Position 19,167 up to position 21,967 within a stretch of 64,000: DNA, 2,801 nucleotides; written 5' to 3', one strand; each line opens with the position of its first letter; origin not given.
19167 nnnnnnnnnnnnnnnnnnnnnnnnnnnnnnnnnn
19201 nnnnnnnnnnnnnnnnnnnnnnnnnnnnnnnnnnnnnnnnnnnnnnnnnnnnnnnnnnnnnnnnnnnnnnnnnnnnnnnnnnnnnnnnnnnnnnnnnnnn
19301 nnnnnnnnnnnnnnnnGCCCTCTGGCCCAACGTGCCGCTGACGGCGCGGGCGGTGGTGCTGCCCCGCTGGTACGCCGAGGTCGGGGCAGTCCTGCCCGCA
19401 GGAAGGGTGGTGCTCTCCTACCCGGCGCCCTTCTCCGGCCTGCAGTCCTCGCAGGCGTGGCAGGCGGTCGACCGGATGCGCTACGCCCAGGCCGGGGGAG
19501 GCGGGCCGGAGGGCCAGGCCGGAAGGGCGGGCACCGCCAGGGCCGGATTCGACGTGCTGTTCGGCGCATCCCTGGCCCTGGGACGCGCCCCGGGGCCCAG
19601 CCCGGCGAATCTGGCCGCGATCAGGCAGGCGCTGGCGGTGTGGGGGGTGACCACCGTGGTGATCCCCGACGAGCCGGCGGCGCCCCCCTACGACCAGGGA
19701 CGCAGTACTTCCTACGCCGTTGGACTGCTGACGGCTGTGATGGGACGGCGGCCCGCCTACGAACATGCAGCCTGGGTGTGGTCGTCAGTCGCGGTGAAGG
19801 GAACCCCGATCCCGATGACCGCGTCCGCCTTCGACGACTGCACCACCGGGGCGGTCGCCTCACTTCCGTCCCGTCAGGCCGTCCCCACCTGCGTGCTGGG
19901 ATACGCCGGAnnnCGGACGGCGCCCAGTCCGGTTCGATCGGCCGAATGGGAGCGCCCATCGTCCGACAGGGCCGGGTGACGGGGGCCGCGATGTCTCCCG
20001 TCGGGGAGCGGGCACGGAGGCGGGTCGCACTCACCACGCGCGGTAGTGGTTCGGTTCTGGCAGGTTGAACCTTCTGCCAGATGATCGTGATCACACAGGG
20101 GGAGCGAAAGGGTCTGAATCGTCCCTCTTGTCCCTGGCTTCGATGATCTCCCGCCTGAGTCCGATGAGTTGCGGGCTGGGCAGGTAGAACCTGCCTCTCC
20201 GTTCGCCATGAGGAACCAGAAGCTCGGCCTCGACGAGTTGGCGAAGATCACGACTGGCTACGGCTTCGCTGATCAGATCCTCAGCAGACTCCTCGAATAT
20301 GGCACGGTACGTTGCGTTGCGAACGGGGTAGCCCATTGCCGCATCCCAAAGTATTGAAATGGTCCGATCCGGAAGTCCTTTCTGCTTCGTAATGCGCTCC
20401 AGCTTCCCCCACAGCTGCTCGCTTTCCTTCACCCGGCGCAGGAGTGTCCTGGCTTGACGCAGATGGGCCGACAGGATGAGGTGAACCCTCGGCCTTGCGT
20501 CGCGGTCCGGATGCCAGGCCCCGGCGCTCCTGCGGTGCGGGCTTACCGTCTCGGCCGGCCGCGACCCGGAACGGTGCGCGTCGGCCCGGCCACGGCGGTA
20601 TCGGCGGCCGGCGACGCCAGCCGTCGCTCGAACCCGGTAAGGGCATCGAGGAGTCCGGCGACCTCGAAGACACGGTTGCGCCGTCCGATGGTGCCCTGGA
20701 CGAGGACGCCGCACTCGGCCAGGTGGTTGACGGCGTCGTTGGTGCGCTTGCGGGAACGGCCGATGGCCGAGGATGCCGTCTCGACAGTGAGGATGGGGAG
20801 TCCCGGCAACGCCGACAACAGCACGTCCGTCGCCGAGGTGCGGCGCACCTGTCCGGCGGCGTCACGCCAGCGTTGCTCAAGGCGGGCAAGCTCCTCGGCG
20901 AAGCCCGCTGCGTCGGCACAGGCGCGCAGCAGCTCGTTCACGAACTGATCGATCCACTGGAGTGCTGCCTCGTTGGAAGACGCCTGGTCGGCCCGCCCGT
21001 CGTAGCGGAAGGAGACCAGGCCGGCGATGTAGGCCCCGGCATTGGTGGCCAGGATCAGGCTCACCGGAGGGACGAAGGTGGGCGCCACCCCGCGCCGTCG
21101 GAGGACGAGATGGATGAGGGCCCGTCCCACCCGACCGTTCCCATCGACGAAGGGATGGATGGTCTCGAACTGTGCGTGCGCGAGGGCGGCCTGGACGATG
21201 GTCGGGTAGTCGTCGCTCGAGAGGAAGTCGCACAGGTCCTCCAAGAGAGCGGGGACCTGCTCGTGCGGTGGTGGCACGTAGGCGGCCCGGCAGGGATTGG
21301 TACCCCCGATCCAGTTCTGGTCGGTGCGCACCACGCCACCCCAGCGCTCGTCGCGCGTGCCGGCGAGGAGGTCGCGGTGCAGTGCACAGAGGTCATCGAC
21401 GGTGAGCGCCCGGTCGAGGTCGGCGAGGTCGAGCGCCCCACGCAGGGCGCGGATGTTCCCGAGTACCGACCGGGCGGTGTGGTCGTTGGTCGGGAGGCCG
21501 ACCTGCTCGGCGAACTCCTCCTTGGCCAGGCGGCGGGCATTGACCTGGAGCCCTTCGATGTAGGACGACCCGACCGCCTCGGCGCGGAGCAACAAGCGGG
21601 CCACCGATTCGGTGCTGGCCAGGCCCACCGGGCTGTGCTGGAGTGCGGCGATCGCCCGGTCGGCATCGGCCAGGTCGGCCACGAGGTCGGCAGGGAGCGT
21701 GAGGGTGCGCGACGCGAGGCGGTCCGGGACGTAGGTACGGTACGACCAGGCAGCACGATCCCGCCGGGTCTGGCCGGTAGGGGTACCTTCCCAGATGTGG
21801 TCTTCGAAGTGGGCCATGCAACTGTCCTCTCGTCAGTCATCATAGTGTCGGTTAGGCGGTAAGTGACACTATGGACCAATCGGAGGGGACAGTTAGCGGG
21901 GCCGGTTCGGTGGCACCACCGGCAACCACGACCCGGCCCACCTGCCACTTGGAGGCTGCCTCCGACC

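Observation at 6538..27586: Six clustered paralogues of an unassigned polytopic membrane-protein family with an invariant T-C-x-C-x-D motif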

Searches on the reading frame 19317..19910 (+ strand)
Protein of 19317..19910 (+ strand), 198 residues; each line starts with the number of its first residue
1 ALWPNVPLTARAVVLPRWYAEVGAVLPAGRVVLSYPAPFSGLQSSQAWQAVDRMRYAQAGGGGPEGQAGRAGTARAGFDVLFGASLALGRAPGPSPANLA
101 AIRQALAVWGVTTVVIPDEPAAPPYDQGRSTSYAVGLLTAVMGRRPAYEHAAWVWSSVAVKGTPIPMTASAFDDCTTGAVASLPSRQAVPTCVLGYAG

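Call 54: predict_structure(alignment_id=A3)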
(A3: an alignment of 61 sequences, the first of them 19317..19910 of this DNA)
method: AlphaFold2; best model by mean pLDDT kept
length: 198 residues; sequences in the alignment: 61
mean_pLDDT: 87.8   pTM: 0.87
mean pLDDT of the five models: 87.8, 87.6, 84.7, 83.0, 82.8
residues with pLDDT >= 90: 126; 70-90: 48; 50-70: 21; < 50: 3
segments of 3 or more residues with pLDDT < 50: 1-3
pLDDT, mean of each block of 10 residues (from residue 1): 54 85 93 82 69 84 70 93 90 97 94 94 86 97 97 91 94 96 96 94
secondary structure, 60 per line:
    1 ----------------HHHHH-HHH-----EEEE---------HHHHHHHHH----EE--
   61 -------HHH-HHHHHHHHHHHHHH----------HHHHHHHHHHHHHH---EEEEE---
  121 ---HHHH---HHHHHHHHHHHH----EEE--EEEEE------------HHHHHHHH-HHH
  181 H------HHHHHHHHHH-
elements in order: H17-21 E31-34 H44-52 H72-85 H96-109 E113-117 H124-127 H131-142 E147-149 E152-156 H169-176 H178-181 H188-197

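Call 58: fold_search(model_id=the predicted structure, library=pdb)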
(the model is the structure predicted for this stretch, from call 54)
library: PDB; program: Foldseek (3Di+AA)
matches with E <= 10: 167; with E <= 0.001: 0
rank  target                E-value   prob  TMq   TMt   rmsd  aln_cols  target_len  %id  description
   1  3vu0_C                3.6e-01  0.38  0.34  0.41   7.6       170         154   10  Crystal structure of the C-terminal globular domain of oligosaccharyltransferase (AfAglB-S2, AF_0040, O30195_ARCFU) fr (released 2013-01-23)
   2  9kka_A                5.0e-01  0.18  0.23  0.15   8.6       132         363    8  Structure of the K193M mutant of transaminase PhnW from Vibrio vulnificus in complex with PLP and AEP (released 2025-11-19)
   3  2ld4_MODEL_1_A        5.6e-01  0.06  0.18  0.20  12.2       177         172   14  Solution structure of the N-terminal domain of human anamorsin (released 2011-07-13)
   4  3vu0_B                6.2e-01  0.25  0.31  0.36   7.4       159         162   10  Crystal structure of the C-terminal globular domain of oligosaccharyltransferase (AfAglB-S2, AF_0040, O30195_ARCFU) fr (released 2013-01-23)
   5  6g80_A                6.5e-01  0.12  0.23  0.22   9.5       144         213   14  Structure of Mycobacterium hassiacum MeT1 from orthorhombic crystals. (released 2019-01-16)
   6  6g7d                  7.3e-01  0.12  0.23  0.21   9.2       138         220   14  Structure of MeT1 from Mycobacterium hassiacum in complex with SAM and glycerol. (released 2019-01-16)
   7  8is0_A                7.7e-01  0.07  0.23  0.14  13.0       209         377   14  Carbon Sulfoxide lyase - Y106F (released 2024-03-06)
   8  3vu0_A                8.1e-01  0.21  0.33  0.40   7.7       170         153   10  Crystal structure of the C-terminal globular domain of oligosaccharyltransferase (AfAglB-S2, AF_0040, O30195_ARCFU) fr (released 2013-01-23)
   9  7zlg_A                1.0e+00  0.18  0.32  0.12   7.3       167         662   10  Cryo-EM structure of C-mannosyltransferase CeDPY19, in complex with acceptor peptide and bound to CMT2-Fab and anti-Fa (released 2023-01-11)
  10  8xac_C                1.1e+00  0.04  0.17  0.10  18.1       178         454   17  Crystal structure of amidase from Pseudonocardia acaciae (released 2024-10-09)
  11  9kka_B                1.2e+00  0.10  0.22  0.14   8.7       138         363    9  Structure of the K193M mutant of transaminase PhnW from Vibrio vulnificus in complex with PLP and AEP (released 2025-11-19)
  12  3isl_A                1.5e+00  0.04  0.20  0.13  14.0       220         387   10  Crystal structure of ureidoglycine-glyoxylate aminotransferase (pucG) from Bacillus subtilis (released 2010-09-15)
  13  7tlp_D                1.6e+00  0.04  0.22  0.15  12.6       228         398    9  Structure of Atopobium parvulum SufS K235R (released 2022-02-16)
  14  6m4y                  1.6e+00  0.04  0.22  0.14  13.4       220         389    9  Structure of a R371A mutant of a Group II PLP dependent decarboxylase from Methanocaldococcus jannaschii (released 2020-12-02)
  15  8is0_B                1.7e+00  0.06  0.24  0.15  12.9       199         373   12  Carbon Sulfoxide lyase - Y106F (released 2024-03-06)
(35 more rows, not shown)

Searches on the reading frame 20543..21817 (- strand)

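Call 8: search_protein_families(library=pfam, proteins=[window:20543-21817:-], max_evalue=0.01)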
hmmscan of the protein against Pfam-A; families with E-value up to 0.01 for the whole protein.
window:20543-21817:- (424 aa): 3 families
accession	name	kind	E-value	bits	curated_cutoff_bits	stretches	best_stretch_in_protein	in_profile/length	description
PF02661.23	Fic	-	1.1e-23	84.3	24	1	138-239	2-93/93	Fic/DOC family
PF13784.11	Fic_N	-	8.3e-10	39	26.7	1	48-129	3-81/82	Fic/DOC family N-terminal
PF07756.17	DUF1612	-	0.00014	22.5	30.1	0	201-254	23-75/127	Protein of unknown function (DUF1612)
